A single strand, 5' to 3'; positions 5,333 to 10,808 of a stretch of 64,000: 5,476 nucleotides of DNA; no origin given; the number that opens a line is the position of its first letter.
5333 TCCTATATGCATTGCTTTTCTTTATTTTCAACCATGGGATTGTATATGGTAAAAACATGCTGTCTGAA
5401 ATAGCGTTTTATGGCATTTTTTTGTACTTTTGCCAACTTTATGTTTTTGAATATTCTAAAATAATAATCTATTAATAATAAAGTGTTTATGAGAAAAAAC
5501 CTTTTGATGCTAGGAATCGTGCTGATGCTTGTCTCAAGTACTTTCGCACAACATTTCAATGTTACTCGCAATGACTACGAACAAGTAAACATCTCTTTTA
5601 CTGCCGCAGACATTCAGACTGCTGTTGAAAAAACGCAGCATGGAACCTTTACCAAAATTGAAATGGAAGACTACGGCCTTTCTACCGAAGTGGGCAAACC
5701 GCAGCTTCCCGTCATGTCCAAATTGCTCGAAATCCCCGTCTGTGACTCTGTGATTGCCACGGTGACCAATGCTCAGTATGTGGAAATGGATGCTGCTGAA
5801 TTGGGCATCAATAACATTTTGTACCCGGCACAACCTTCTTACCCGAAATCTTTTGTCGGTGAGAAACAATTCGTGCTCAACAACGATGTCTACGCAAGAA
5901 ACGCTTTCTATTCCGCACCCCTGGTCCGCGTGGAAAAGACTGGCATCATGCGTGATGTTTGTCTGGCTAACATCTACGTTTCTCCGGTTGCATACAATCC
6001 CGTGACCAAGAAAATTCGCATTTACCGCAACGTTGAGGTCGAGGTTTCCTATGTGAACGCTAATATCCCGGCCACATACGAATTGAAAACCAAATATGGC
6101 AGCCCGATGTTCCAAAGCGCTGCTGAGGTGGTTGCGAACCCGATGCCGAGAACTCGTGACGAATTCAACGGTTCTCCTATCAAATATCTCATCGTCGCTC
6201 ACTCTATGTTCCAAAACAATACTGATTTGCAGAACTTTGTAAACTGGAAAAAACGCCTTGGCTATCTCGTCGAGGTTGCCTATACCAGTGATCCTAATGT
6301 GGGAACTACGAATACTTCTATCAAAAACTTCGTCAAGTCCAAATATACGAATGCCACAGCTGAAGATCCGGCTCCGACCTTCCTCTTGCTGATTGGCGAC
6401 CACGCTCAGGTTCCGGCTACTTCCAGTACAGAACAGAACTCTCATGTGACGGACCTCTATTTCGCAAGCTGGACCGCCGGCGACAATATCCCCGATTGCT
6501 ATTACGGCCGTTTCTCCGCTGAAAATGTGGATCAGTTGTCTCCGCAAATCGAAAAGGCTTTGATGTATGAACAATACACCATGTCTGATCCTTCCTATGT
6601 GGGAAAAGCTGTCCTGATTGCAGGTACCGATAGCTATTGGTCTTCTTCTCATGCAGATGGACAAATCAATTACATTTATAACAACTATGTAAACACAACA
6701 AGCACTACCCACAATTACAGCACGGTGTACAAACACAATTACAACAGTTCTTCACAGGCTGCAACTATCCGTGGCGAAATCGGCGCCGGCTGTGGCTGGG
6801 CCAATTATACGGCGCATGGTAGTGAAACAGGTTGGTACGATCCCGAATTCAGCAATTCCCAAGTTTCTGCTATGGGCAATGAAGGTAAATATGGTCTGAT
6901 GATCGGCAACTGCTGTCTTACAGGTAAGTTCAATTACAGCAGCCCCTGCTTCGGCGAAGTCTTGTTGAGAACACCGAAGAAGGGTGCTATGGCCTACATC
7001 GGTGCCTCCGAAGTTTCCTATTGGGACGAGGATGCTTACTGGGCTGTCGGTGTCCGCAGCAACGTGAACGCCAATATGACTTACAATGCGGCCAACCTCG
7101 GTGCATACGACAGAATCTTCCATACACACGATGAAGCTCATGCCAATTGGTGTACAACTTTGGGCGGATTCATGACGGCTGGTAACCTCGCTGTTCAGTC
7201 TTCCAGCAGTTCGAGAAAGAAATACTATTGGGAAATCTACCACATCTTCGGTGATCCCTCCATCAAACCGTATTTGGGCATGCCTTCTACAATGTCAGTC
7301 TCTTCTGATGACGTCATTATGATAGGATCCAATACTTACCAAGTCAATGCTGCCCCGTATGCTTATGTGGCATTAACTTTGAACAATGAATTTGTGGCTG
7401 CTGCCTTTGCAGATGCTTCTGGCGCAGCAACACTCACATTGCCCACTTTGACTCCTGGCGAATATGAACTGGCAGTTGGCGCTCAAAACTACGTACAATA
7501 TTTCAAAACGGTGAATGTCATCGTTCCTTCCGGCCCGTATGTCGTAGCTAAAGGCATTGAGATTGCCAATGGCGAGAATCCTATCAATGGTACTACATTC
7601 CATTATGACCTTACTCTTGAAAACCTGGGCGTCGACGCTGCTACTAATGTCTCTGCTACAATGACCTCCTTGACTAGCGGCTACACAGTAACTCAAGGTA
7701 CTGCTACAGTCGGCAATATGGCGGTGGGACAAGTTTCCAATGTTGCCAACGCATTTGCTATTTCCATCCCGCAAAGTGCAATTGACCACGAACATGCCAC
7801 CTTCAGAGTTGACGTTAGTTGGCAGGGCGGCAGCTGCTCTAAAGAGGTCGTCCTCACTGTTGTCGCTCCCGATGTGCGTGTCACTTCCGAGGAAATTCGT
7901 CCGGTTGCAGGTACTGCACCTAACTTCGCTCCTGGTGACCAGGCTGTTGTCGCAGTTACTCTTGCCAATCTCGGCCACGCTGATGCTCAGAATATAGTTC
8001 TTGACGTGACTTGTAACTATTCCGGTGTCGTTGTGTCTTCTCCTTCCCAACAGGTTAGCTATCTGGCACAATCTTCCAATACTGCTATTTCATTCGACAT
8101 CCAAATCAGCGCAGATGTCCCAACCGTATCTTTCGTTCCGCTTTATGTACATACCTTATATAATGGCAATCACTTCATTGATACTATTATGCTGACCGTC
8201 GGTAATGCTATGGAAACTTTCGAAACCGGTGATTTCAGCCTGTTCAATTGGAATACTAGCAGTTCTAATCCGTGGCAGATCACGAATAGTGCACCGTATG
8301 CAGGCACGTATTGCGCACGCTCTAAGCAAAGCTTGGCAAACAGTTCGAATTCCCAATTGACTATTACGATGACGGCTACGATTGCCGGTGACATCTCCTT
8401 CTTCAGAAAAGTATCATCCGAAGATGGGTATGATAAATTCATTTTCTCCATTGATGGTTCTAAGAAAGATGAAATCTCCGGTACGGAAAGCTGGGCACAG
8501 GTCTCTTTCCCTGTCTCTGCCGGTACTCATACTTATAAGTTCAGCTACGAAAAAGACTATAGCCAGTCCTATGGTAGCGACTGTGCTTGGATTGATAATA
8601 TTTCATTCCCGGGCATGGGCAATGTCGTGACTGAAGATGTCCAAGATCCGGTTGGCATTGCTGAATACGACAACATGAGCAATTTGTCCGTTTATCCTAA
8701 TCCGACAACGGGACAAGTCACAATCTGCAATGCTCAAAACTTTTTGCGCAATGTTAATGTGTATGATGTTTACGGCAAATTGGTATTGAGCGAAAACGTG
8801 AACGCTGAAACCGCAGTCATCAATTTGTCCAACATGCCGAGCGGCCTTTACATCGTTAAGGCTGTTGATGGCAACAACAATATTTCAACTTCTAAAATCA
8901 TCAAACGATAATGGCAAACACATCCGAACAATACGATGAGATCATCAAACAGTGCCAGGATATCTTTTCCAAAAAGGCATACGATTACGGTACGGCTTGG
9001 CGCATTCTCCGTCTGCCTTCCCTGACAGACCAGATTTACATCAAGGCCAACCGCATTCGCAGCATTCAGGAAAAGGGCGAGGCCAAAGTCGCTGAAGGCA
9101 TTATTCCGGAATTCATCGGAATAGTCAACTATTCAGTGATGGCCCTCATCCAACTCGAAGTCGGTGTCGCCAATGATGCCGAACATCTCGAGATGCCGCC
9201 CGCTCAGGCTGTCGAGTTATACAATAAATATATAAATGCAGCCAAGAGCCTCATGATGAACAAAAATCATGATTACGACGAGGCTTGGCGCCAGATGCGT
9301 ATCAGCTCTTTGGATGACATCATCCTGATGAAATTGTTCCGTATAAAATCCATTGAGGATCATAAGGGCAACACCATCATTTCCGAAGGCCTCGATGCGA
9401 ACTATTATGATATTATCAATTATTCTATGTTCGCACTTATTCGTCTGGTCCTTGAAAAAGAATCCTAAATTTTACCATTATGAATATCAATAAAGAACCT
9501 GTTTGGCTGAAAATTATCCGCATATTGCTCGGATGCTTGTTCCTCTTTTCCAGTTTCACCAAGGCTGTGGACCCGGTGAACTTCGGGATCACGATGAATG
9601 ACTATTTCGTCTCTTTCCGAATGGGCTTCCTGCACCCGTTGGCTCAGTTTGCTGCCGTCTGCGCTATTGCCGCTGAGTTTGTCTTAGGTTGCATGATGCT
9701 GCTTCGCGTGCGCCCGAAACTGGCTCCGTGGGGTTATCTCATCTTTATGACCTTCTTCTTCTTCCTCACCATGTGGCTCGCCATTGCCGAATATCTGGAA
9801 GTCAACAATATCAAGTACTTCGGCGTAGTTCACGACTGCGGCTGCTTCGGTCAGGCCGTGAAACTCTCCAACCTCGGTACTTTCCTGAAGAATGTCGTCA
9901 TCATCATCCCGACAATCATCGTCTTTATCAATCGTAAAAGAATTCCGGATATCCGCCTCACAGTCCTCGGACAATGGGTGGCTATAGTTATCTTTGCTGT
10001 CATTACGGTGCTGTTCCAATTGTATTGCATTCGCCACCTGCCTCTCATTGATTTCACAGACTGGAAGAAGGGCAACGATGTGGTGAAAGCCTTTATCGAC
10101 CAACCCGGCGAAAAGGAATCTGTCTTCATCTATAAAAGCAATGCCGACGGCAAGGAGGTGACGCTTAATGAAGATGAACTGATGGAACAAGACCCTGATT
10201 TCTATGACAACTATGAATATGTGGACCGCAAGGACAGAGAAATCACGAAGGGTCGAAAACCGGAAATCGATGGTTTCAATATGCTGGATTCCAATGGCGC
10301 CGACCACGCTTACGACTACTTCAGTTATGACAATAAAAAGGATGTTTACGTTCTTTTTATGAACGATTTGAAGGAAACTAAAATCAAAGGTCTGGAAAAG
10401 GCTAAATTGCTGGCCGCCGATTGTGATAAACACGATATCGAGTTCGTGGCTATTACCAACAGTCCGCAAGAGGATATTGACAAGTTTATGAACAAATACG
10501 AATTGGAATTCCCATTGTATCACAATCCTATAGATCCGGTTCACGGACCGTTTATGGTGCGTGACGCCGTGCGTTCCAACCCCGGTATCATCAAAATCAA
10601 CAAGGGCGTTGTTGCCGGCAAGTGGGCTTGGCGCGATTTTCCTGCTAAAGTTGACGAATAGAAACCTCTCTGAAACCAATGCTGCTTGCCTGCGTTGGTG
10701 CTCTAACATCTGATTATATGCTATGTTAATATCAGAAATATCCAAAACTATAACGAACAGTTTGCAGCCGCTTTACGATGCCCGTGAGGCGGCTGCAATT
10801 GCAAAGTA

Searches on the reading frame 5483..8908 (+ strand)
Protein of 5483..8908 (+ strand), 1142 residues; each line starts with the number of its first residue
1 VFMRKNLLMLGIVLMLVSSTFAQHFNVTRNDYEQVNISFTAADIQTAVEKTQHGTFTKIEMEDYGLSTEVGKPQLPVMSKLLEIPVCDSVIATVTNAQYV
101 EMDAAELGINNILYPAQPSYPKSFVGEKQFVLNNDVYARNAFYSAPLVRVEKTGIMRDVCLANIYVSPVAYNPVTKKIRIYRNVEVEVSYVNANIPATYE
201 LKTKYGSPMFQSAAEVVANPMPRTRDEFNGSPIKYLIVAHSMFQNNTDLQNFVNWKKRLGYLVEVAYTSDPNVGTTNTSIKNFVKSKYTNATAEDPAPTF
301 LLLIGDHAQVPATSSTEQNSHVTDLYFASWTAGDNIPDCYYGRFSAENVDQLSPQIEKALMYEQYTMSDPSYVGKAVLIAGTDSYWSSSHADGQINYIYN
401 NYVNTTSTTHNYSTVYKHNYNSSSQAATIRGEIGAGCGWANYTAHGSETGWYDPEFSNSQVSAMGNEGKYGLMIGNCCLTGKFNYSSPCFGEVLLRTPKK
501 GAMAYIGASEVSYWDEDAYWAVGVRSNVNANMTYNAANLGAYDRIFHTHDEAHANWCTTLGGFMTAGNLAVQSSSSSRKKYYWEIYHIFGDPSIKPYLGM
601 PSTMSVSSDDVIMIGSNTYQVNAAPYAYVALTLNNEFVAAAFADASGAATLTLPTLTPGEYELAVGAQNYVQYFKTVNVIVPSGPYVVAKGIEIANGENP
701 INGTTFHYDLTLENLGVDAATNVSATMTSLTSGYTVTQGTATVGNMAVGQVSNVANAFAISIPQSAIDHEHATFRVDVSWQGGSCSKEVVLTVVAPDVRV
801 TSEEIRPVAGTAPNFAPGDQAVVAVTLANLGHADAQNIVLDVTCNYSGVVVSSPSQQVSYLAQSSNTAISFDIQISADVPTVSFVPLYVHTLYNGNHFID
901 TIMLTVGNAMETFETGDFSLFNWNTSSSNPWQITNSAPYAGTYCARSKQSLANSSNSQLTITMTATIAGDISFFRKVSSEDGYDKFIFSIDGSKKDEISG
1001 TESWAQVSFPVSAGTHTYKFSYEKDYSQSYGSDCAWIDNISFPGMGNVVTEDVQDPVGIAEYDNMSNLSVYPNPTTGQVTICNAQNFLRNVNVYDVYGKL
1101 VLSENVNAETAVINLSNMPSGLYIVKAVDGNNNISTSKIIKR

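Call 92: search_protein_families(library=pfam, proteins=[window:5483-8908:+], max_evalue=0.00001)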
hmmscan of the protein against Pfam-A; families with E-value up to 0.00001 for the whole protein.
window:5483-8908:+ (1142 aa): 4 families
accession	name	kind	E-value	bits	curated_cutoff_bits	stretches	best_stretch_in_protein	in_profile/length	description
PF01364.23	Peptidase_C25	-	1.6e-61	209.1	23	1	235-595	1-373/374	Peptidase family C25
PF08126.16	Propeptide_C25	-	3.5e-19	69.2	22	1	36-195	23-177/205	Propeptide_C25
PF18962.6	Por_Secre_tail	-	2.3e-14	53.9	27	1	1070-1140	1-74/75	Secretion system C-terminal sorting domain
PF03785.20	Peptidase_C25_C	-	1.4e-11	44.5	25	1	601-678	1-79/79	Peptidase family C25, C terminal ig-like domain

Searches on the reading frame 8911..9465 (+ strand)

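Call 92: search_protein_families(library=pfam, proteins=[window:8911-9465:+], max_evalue=0.00001)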
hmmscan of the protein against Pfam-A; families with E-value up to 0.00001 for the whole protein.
window:8911-9465:+ (185 aa): 1 family
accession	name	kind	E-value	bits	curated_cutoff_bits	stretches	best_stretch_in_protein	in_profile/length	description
PF07659.16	DUF1599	-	3.5e-59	197.5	25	2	22-82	1-61/61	Nucleotide modification associated domain 1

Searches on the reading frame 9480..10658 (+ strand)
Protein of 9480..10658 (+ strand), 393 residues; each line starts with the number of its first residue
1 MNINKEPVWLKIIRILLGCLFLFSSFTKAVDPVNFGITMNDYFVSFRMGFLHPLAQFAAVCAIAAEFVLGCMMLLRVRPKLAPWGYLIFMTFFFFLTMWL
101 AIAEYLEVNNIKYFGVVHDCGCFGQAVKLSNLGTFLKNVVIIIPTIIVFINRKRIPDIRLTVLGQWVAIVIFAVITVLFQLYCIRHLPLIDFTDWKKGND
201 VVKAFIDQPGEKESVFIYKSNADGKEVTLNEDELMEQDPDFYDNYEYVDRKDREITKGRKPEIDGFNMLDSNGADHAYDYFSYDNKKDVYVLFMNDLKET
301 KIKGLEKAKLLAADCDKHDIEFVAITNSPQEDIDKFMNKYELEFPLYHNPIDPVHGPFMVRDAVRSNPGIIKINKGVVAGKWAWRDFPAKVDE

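Call 92: search_protein_families(library=pfam, proteins=[window:9480-10658:+], max_evalue=0.00001)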
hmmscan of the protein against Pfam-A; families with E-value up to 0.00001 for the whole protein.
window:9480-10658:+ (393 aa): 1 family
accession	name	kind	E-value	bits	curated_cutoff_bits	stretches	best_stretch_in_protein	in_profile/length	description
PF07291.16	MauE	-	8.7e-12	45.9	27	1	10-148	5-125/128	Methylamine utilisation protein MauE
